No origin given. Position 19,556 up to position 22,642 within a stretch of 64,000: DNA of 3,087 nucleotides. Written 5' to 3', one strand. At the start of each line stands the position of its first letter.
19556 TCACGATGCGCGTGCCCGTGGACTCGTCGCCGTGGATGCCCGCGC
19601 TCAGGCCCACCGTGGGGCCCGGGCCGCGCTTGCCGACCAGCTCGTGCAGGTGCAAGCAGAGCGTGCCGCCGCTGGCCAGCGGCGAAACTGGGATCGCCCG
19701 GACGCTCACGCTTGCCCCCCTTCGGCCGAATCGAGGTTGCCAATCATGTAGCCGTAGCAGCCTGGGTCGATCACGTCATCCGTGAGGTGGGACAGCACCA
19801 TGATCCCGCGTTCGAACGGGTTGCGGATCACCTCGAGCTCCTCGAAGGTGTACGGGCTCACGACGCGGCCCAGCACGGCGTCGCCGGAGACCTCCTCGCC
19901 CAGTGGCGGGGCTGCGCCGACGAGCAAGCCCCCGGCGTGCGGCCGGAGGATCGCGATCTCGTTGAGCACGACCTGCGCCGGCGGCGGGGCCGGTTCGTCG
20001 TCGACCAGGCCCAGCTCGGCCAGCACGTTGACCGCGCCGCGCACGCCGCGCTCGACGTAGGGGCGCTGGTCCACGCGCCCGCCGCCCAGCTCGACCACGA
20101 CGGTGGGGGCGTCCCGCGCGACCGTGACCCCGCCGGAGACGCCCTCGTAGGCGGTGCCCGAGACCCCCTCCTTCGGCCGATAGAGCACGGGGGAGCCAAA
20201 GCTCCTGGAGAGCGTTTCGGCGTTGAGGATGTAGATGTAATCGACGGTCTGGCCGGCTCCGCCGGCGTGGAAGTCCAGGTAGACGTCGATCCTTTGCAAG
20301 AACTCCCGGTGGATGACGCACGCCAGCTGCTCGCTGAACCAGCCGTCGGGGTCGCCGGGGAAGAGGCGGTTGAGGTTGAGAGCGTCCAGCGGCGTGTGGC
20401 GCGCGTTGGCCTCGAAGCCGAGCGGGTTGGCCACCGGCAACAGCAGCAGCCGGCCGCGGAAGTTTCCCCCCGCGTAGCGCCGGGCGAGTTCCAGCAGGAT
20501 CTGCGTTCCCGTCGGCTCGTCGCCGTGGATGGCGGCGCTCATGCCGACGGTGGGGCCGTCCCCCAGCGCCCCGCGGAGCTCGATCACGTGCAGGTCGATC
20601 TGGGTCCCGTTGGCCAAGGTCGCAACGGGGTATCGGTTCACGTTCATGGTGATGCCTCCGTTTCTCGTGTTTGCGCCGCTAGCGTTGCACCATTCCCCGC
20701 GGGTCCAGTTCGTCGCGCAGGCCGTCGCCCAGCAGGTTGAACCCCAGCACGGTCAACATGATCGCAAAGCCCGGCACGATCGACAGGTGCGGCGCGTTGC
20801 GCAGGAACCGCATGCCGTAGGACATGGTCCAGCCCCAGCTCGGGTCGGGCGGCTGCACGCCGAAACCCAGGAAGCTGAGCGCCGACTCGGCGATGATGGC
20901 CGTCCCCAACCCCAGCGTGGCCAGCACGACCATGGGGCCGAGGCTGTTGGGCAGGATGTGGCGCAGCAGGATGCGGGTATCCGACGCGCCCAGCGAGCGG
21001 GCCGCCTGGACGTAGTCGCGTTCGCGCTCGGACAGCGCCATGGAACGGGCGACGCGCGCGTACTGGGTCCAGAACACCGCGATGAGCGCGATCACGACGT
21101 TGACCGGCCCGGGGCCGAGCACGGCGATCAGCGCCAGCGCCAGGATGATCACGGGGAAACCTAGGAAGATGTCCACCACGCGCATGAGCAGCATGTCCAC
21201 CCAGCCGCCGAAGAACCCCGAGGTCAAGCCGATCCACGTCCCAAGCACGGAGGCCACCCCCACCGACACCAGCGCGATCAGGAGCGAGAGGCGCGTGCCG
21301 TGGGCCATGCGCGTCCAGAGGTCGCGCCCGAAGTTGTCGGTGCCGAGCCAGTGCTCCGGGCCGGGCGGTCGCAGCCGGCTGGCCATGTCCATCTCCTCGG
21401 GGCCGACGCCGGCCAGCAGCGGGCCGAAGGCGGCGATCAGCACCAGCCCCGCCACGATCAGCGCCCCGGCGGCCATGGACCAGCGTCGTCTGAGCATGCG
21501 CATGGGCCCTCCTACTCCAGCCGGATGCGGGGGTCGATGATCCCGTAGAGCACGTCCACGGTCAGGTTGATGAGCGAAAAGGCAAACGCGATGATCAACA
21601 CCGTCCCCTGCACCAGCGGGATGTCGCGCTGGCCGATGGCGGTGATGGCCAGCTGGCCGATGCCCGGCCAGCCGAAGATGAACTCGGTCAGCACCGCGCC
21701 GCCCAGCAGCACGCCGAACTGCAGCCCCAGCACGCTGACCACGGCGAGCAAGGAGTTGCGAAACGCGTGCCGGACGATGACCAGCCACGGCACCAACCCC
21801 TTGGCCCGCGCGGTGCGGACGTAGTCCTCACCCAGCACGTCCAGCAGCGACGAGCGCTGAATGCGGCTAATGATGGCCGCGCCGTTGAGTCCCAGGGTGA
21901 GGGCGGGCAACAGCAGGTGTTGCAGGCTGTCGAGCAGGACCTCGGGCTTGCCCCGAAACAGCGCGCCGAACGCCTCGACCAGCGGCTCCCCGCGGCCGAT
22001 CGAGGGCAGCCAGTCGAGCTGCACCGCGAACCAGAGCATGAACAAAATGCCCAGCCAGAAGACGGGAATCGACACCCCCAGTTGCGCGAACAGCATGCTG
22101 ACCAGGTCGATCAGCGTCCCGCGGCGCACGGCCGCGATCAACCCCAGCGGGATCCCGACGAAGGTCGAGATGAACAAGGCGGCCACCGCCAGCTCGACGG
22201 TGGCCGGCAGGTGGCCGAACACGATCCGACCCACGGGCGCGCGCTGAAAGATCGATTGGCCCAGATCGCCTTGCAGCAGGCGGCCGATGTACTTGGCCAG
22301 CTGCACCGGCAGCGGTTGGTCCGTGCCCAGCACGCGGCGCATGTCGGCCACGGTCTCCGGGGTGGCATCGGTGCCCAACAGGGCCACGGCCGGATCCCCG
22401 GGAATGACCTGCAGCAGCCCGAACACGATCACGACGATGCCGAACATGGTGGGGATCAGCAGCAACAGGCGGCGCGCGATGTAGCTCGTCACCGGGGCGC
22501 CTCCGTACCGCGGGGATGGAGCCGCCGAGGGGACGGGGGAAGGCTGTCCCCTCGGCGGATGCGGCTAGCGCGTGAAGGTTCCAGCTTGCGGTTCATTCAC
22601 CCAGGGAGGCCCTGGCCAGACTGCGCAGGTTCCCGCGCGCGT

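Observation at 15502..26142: Ten-gene catabolic module: XRE-cupin regulator, orphan family-5 ABC importer, two AstE/AspA deacylases, class-III aminotransferase, isochorismatase-like hydrolase and two M24 creatinase-type hydrolases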

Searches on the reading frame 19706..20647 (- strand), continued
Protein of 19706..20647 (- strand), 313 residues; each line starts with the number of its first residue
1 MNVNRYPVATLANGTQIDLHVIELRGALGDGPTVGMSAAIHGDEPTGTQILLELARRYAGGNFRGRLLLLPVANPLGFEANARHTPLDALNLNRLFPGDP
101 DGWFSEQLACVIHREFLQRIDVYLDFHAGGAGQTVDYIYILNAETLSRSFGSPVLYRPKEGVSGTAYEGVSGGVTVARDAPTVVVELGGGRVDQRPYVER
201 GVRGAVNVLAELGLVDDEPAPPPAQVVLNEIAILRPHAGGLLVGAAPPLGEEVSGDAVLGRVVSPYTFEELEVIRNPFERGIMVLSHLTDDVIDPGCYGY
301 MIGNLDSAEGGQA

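Call 61: search_protein_families(library=ncbifam, proteins=[L031:12859-14109:+, L081:11243-12679:+, L052:10900-12099:+, L051:259-1014:-, L039:3130-4101:-, L039:6902-8101:+, L052:2284-4128:+, L044:4565-5197:-], max_evalue=0.00001)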
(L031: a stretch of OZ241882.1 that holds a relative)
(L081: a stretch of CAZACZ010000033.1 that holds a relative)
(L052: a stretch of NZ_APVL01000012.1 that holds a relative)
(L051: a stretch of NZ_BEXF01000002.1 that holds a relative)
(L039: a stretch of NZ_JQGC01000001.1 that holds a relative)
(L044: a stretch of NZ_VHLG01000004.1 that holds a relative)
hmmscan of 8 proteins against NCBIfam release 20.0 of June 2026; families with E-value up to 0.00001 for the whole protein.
L031:12859-14109:+ (416 aa): 33 families (the best 25 are shown)
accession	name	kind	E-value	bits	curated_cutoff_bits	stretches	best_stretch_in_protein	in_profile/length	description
NF051886.1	XaaProDiPepCaul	equivalog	5e-73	246.4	500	1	9-406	2-395/398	Xaa-Pro dipeptidase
TIGR01224.1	hutI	equivalog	1.6e-15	56.9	298.15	2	25-70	3-50/377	imidazolonepropionase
NF006056.0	PRK08204.1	subfamily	2.1e-15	56.5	391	1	16-69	16-67/449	hypothetical protein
NF006689.0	PRK09237.1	equivalog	2.8e-12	45.9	371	1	8-112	6-95/383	amidohydrolase/deacetylase family metallohydrolase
NF006558.0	PRK09059.1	equivalog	4e-11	42.1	645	1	8-88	6-87/430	dihydroorotase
NF011989.0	PRK15446.2-5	equivalog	1.3e-10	40.6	565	1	8-88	5-82/385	alpha-D-ribose 1-methylphosphonate 5-triphosphate diphosphatase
NF005557.0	PRK07228.1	equivalog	2.9e-10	39.4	522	0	24-70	20-66/445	5'-deoxyadenosine deaminase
NF009060.0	PRK12394.1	equivalog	3.3e-10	39.3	442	0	9-73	7-69/381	metallo-dependent hydrolase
NF004636.0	PRK05985.1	subfamily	5.3e-10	38.7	408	1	14-69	6-61/398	amidohydrolase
NF006679.0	PRK09228.1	subfamily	1.1e-09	37.6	351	0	16-69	22-79/433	guanine deaminase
NF006055.0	PRK08203.1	equivalog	7e-09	34.7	532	0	21-70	22-72/455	8-oxoguanine deaminase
TIGR03178.1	allantoinase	equivalog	8e-09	34.8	357.85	1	23-77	15-68/441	allantoinase AllB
TIGR02318.1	phosphono_phnM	equivalog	1.2e-08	34.3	390.55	0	26-106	16-91/376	phosphonate metabolism protein PhnM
TIGR02033.1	D-hydantoinase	equivalog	3.4e-08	32.9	393.25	1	19-72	10-63/454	dihydropyrimidinase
NF011990.0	PRK15446.2-6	subfamily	6.7e-08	31.6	233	0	25-87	19-84/390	alpha-D-ribose 1-methylphosphonate 5-triphosphate diphosphatase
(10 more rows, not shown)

L081:11243-12679:+ (478 aa): 26 families (the best 25 are shown)
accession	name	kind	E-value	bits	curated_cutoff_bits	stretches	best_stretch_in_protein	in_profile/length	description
NF006631.0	PRK09201.1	equivalog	6.1e-88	295.6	461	1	9-466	7-453/466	AtzE family amidohydrolase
TIGR00132.1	gatA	equivalog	9e-87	291.8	481.1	2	18-325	5-307/466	Asp-tRNA(Asn)/Glu-tRNA(Gln) amidotransferase subunit GatA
TIGR02715.1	amido_AtzE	subfamily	1.5e-85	287.8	425.75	1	12-466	3-446/452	AtzE family amidohydrolase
NF009119.0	PRK12470.1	equivalog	5.5e-80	269.6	498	1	7-477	7-461/462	amidase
NF004815.0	PRK06169.1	equivalog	2.1e-76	257.4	506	1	9-476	10-467/471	amidase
NF005688.0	PRK07488.1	equivalog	9e-74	249.1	532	1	7-466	9-464/474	indoleacetamide hydrolase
NF005686.0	PRK07486.1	subfamily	2.1e-72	244.4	465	2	13-309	18-314/486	amidase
NF005565.0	PRK07235.1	subfamily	4e-71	240.2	545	2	68-310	82-324/506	amidase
NF006006.0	PRK08137.1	equivalog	4.8e-71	240.2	534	1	13-304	38-336/529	amidase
NF005460.0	PRK07056.1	subfamily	1.5e-68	231.8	447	1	10-465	9-450/457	amidase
NF005450.0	PRK07042.1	equivalog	1.3e-67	228.3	458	1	10-469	8-453/464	amidase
NF004816.0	PRK06170.1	equivalog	8e-65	219.4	503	1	4-468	7-482/493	amidase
NF004717.0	PRK06061.1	equivalog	2.1e-64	218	498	1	7-476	15-475/483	amidase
NF004766.0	PRK06102.1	equivalog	5.4e-64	217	559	1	10-464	9-447/455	amidase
NF006043.0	PRK08186.1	subfamily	9e-61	206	487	1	11-469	9-449/600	allophanate hydrolase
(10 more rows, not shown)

L052:10900-12099:+ (399 aa): 0 families

L051:259-1014:- (251 aa): 231 families (the best 25 are shown)
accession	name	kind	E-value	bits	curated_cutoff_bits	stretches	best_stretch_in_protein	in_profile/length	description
NF005559.1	PRK07231.1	subfamily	8.3e-82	274.4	215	1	3-249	1-248/249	glucose 1-dehydrogenase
NF004818.0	PRK06172.1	equivalog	3.1e-81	272.4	336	1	2-251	3-253/253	SDR family oxidoreductase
NF004791.0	PRK06138.1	equivalog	3.4e-80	269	312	1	3-251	2-252/252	SDR family oxidoreductase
NF005681.0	PRK07478.1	subfamily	1.1e-74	251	267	1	1-250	1-251/254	SDR family oxidoreductase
NF052558.1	MBtsdlDhBudC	equivalog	9.2e-74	248.1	270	1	5-250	2-243/250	meso-2,3-butanediol dehydrogenase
NF006366.0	PRK08589.1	equivalog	2.4e-72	243.5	386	1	1-250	1-254/272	SDR family oxidoreductase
NF053702.1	TrHdxCHCADhChcB1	equivalog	1e-71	241.3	400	1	3-250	1-242/250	trans-4-hydroxycyclohexanecarboxylate dehydrogenase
NF052562.1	RADHDNL4305835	equivalog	1.3e-71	241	400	1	2-251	3-252/252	NADP-dependent (R)-specific alcohol dehydrogenase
NF004198.0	PRK05653.1-3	equivalog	7.3e-71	238.5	296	1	2-248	3-246/248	3-oxoacyl-ACP reductase FabG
NF005473.0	PRK07069.1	equivalog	1.1e-70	238.2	339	1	2-250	6-261/262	SDR family oxidoreductase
NF053701.1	CsHdxCHCADhChcB2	equivalog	1.9e-70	237.2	350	1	4-251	1-245/245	cis-4-hydroxycyclohexanecarboxylate dehydrogenase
TIGR01830.1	3oxo_ACP_reduc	equivalog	2e-68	230.7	297.75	1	9-247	1-237/239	3-oxoacyl-[acyl-carrier-protein] reductase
NF006493.1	PRK08936.1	subfamily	7.7e-68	228.6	420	1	2-248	3-250/261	glucose-1-dehydrogenase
NF009466.0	PRK12826.1-2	subfamily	5e-66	222.7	222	1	5-249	2-245/248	3-oxoacyl-ACP reductase FabG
TIGR03971.1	SDR_subfam_1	subfamily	8.1e-65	218.8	300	1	4-250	1-270/271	mycofactocin-coupled SDR family oxidoreductase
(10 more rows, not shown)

L039:3130-4101:- (323 aa): 7 families
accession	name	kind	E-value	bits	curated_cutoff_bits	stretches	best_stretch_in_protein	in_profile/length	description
TIGR01293.1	Kv_beta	subfamily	2.5e-50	171.3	365.4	1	1-303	1-306/319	voltage-dependent potassium channel subunit beta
NF007912.0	PRK10625.1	equivalog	2e-46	158.9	415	1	1-312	1-336/346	NADP(H)-dependent aldo-keto reductase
NF007388.0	PRK09912.1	subfamily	4.9e-40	137.5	448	1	1-308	13-326/346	L-glyceraldehyde 3-phosphate reductase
NF049922.1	MethglyxlRedYdjG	equivalog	1.4e-38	132.8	550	1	1-311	1-318/326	NADH-dependent methylglyoxal reductase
NF007695.0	PRK10376.1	subfamily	7.2e-23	81.1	280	1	10-214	14-216/290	oxidoreductase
NF008377.0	PRK11172.1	equivalog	9.2e-11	41.4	327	1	41-218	21-186/267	2,5-didehydrogluconate reductase DkgB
NF008598.0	PRK11565.1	equivalog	4.3e-09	35.9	425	1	31-217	23-193/275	2,5-didehydrogluconate reductase DkgA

L039:6902-8101:+ (399 aa): 8 families
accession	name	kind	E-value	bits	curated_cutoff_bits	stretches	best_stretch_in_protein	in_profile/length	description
NF040821.1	dipep_PepQ_Arch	equivalog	1.6e-38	132.6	630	1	28-393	6-345/346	Xaa-Pro dipeptidase PepQ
NF007310.0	PRK09795.1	equivalog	8.2e-26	90.7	393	1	148-392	120-354/361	aminopeptidase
NF011174.0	PRK14576.1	subfamily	2.5e-15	56.3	487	1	248-393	254-401/405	putative endopeptidase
NF011173.0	PRK14575.1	equivalog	6.1e-12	45.2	850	1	134-393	156-402/406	putative peptidase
NF038259.1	ectoine_DoeA_2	exception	2.4e-11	43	575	1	19-390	12-380/386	ectoine hydrolase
NF011720.0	PRK15173.1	subfamily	7.5e-11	41.6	420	1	134-393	93-339/343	peptidase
TIGR02993.1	ectoine_eutD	equivalog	1.1e-07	31.3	613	1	135-393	137-387/391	ectoine hydrolase DoeA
TIGR00500.1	met_pdase_I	equivalog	2.4e-07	30.5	171.35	1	238-361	76-202/247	type I methionyl aminopeptidase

L052:2284-4128:+ (614 aa): 0 families

L044:4565-5197:- (210 aa): 0 families

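Call 78: predict_structure(alignment_id=A1)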
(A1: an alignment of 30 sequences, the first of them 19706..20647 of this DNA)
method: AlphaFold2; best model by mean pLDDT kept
length: 313 residues; sequences in the alignment: 30
mean_pLDDT: 92.2   pTM: 0.90
mean pLDDT of the five models: 92.2, 89.5, 88.8, 88.5, 87.2
residues with pLDDT >= 90: 250; 70-90: 49; 50-70: 11; < 50: 3
segments of 3 or more residues with pLDDT < 50: 311-313
pLDDT, mean of each block of 10 residues (from residue 1): 92 85 97 97 90 97 98 84 61 91 91 98 94 93 97 94 87 96 96 95 98 95 95 95 94 96 96 97 94 91 91 40
secondary structure, 60 per line:
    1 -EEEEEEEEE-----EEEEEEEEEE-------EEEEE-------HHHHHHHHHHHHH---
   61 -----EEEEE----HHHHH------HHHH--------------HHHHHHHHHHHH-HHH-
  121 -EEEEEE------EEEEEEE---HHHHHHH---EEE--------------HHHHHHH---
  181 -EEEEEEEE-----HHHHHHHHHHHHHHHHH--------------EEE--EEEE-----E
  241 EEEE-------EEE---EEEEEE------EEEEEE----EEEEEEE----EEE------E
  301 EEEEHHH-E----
elements in order: E2-10 E16-25 E33-37 H45-57 E66-70 H75-79 H86-89 H104-115 E122-127 E134-140 H144-150 E154-156 H171-177 E182-189 H195-211 E226-228 E231-234 E240-244 E252-254 E258-263 E270-275 E280-286 E291-293 E300-304

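Call 80: fold_search(model_id=the predicted structure, library=pdb)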
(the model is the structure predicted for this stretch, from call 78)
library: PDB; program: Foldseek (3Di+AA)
matches with E <= 10: 1487; with E <= 0.001: 133
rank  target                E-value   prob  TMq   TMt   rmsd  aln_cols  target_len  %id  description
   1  3na6                  6.7e-25  1.00  0.80  0.76   3.6       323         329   27  Crystal structure of a succinylglutamate desuccinylase (TM1040_2694) from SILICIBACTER SP. TM1040 at 2.00 A resolution (released 2010-07-28)
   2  6twm_E                4.2e-24  1.00  0.80  0.77   3.5       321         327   24  Product bound structure of the Ectoine utilization protein EutE (DoeB) from Ruegeria pomeroyi (released 2020-05-20)
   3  3cdx_A                6.8e-24  1.00  0.77  0.74   3.9       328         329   24  Crystal structure of succinylglutamatedesuccinylase/aspartoacylase from Rhodobacter sphaeroides (released 2008-03-11)
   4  3cdx_C                1.4e-23  1.00  0.77  0.75   3.6       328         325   24  Crystal structure of succinylglutamatedesuccinylase/aspartoacylase from Rhodobacter sphaeroides (released 2008-03-11)
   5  3cdx_B                1.4e-23  1.00  0.77  0.74   3.8       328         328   24  Crystal structure of succinylglutamatedesuccinylase/aspartoacylase from Rhodobacter sphaeroides (released 2008-03-11)
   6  6twm_C                2.6e-23  1.00  0.79  0.76   3.6       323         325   24  Product bound structure of the Ectoine utilization protein EutE (DoeB) from Ruegeria pomeroyi (released 2020-05-20)
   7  6twm_F                3.3e-23  1.00  0.81  0.78   3.4       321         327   25  Product bound structure of the Ectoine utilization protein EutE (DoeB) from Ruegeria pomeroyi (released 2020-05-20)
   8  6twm_A                4.0e-23  1.00  0.81  0.78   3.4       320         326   24  Product bound structure of the Ectoine utilization protein EutE (DoeB) from Ruegeria pomeroyi (released 2020-05-20)
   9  3cdx_F                4.5e-23  1.00  0.77  0.74   3.6       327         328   24  Crystal structure of succinylglutamatedesuccinylase/aspartoacylase from Rhodobacter sphaeroides (released 2008-03-11)
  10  6twm_D                7.8e-23  1.00  0.80  0.77   3.4       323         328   23  Product bound structure of the Ectoine utilization protein EutE (DoeB) from Ruegeria pomeroyi (released 2020-05-20)
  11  6twm_J                8.3e-23  1.00  0.80  0.77   3.5       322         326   24  Product bound structure of the Ectoine utilization protein EutE (DoeB) from Ruegeria pomeroyi (released 2020-05-20)
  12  3cdx_E                1.1e-22  1.00  0.77  0.74   3.8       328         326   24  Crystal structure of succinylglutamatedesuccinylase/aspartoacylase from Rhodobacter sphaeroides (released 2008-03-11)
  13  6twm_L                2.3e-22  1.00  0.81  0.79   3.3       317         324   24  Product bound structure of the Ectoine utilization protein EutE (DoeB) from Ruegeria pomeroyi (released 2020-05-20)
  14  3cdx_D                4.0e-22  1.00  0.78  0.76   3.5       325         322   23  Crystal structure of succinylglutamatedesuccinylase/aspartoacylase from Rhodobacter sphaeroides (released 2008-03-11)
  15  2qj8_A                2.2e-21  1.00  0.76  0.76   3.7       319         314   22  Crystal structure of an aspartoacylase family protein (mlr6093) from mesorhizobium loti maff303099 at 2.00 A resolutio (released 2007-07-24)
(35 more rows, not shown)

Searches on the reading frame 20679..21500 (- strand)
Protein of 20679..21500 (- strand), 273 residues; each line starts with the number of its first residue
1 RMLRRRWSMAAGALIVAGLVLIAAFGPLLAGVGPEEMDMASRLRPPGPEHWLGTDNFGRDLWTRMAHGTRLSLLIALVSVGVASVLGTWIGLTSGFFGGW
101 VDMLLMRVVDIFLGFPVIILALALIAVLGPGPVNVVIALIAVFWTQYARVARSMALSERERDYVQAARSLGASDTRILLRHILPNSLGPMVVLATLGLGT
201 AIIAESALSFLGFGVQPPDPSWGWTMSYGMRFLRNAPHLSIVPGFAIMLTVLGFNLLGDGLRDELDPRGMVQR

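Call 4: search_protein_families(library=pfam, proteins=[window:20679-21500:-], max_evalue=0.001)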
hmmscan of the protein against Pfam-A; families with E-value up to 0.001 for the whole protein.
window:20679-21500:- (273 aa): 2 families
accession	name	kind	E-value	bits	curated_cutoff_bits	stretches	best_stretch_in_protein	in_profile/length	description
PF00528.27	BPD_transp_1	-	2.5e-34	119.1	26.4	1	87-268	1-181/184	Binding-protein-dependent transport system inner membrane component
PF12911.12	OppC_N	-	4e-05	23.9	23.9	1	1-46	8-53/53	N-terminal TM domain of oligopeptide transport permease C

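Call 5: search_protein_families(library=ncbifam, proteins=[window:20679-21500:-], max_evalue=0.001)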
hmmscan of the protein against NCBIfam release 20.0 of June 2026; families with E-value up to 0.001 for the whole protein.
window:20679-21500:- (273 aa): 28 families (the best 25 are shown)
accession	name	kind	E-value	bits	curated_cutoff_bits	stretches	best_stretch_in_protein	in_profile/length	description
NF045474.1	Opp2C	equivalog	7.3e-90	300.7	300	1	34-266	4-236/236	nickel transporter permease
TIGR02790.1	nickel_nikC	equivalog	1.1e-86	290.6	358.45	1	11-266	3-258/258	nickel ABC transporter permease subunit NikC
NF045476.1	Opp4C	equivalog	8.9e-86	287.6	350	1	2-268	10-278/278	oligopeptide ABC transporter permease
NF045473.1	Opp1C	equivalog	4.2e-82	275.6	350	1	10-268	8-266/267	nickel/cobalt ABC transporter permease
NF007738.0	PRK10417.1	equivalog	4.2e-77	259.4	335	1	3-269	5-271/277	nickel ABC transporter permease subunit NikC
NF011662.0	PRK15082.1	equivalog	8.9e-75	251.9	484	1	3-268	34-299/303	glutathione ABC transporter permease GsiD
NF007376.0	PRK09881.1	equivalog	3.7e-72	242.8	434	1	4-269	28-293/298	D,D-dipeptide ABC transporter permease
NF008160.0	PRK10913.1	equivalog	1.8e-66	224.6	483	1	8-268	31-297/300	dipeptide ABC transporter permease DppC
NF045475.1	Opp3C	equivalog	5.6e-66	222.9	450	1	49-268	107-326/328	oligopeptide ABC transporter permease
NF047573.1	opine_perm_CntC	exception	1.2e-63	215.1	440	1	13-268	15-270/271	staphylopine uptake ABC transporter permease subunit CntC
NF011935.0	PRK15406.1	equivalog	1.4e-53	182.6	433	1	13-268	42-300/302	oligopeptide ABC transporter permease OppC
NF043080.1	MMSYN1_0166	equivalog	7.1e-41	140.1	370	1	13-268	44-304/307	oligopeptide ABC transporter permease OppC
NF011691.0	PRK15111.1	equivalog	1.9e-36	126.1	379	1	12-263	32-289/296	putrescine export ABC transporter permease SapC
NF011596.0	PRK15021.1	subfamily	5.1e-35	121.1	439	1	45-268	116-338/341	microcin C ABC transporter permease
NF045470.1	Opp2B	equivalog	1.1e-09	37.9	350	1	60-211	82-252/300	nickel ABC transporter permease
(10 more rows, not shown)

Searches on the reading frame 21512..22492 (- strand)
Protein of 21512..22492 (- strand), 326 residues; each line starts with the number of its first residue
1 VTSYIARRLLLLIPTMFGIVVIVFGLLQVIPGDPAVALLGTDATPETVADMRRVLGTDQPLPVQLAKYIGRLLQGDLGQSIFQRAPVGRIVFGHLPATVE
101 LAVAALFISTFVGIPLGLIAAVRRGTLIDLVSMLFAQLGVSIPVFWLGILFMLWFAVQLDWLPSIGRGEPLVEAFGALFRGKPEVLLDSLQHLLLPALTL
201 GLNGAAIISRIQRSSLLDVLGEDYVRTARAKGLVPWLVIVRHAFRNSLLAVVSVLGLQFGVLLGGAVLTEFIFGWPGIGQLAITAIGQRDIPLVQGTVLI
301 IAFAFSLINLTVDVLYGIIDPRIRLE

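Call 4: search_protein_families(library=pfam, proteins=[window:21512-22492:-], max_evalue=0.001)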
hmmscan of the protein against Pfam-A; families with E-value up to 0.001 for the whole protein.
window:21512-22492:- (326 aa): 2 families
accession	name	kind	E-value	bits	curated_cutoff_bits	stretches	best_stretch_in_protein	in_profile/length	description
PF00528.27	BPD_transp_1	-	5.4e-44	150.5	26.4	1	113-324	1-183/184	Binding-protein-dependent transport system inner membrane component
PF19300.4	BPD_transp_1_N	-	3.1e-12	47.1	23.8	1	1-76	1-76/114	Binding-prot-dependent transport system membrane comp, N-term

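Call 5: search_protein_families(library=ncbifam, proteins=[window:21512-22492:-], max_evalue=0.001)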
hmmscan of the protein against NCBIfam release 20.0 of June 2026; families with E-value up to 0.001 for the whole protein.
window:21512-22492:- (326 aa): 17 families
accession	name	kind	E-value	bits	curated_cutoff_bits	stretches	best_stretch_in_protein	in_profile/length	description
NF045470.1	Opp2B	equivalog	2.5e-93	312.6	350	1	8-324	1-300/300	nickel ABC transporter permease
NF011661.0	PRK15081.1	equivalog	2.6e-83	280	463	2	172-325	152-305/306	glutathione ABC transporter permease GsiC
NF008161.0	PRK10914.1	equivalog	4e-83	279.4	590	1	1-324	1-336/339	dipeptide ABC transporter permease DppB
TIGR02789.1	nickel_nikB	equivalog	1.1e-78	264.8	447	1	1-324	1-307/314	nickel ABC transporter permease subunit NikB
NF007677.0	PRK10352.1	equivalog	2.3e-77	260.2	433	1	1-325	1-308/314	nickel ABC transporter permease subunit NikB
NF045469.1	Opp1B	equivalog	9.2e-76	255.3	380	1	1-324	1-307/307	nickel/cobalt ABC transporter permease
NF045472.1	Opp4B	equivalog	1.3e-75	254.7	450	1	1-324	1-319/319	oligopeptide ABC transporter permease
NF045471.1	Opp3B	equivalog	4.8e-67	226.5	480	1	1-325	1-304/308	oligopeptide ABC transporter permease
NF007008.0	PRK09471.1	equivalog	8.3e-57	192.9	388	1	1-324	1-305/306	oligopeptide ABC transporter permease OppB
NF011690.0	PRK15110.1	equivalog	6.7e-48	163.8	432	1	68-321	47-311/321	putrescine export ABC transporter permease SapB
NF011712.0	PRK15133.1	subfamily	3.3e-46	157.9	445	2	44-326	82-362/364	microcin C ABC transporter permease YejB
NF043081.1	MMSYN1_0165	equivalog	4e-23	82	350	1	68-326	150-387/388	oligopeptide ABC transporter permease OppB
NF045474.1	Opp2C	equivalog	1.1e-11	44.9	300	1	78-151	23-94/236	nickel transporter permease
NF045473.1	Opp1C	equivalog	5.1e-08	32.6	350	1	198-261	135-198/267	nickel/cobalt ABC transporter permease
TIGR02790.1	nickel_nikC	equivalog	5.3e-07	29.5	358.45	0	58-149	24-114/258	nickel ABC transporter permease subunit NikC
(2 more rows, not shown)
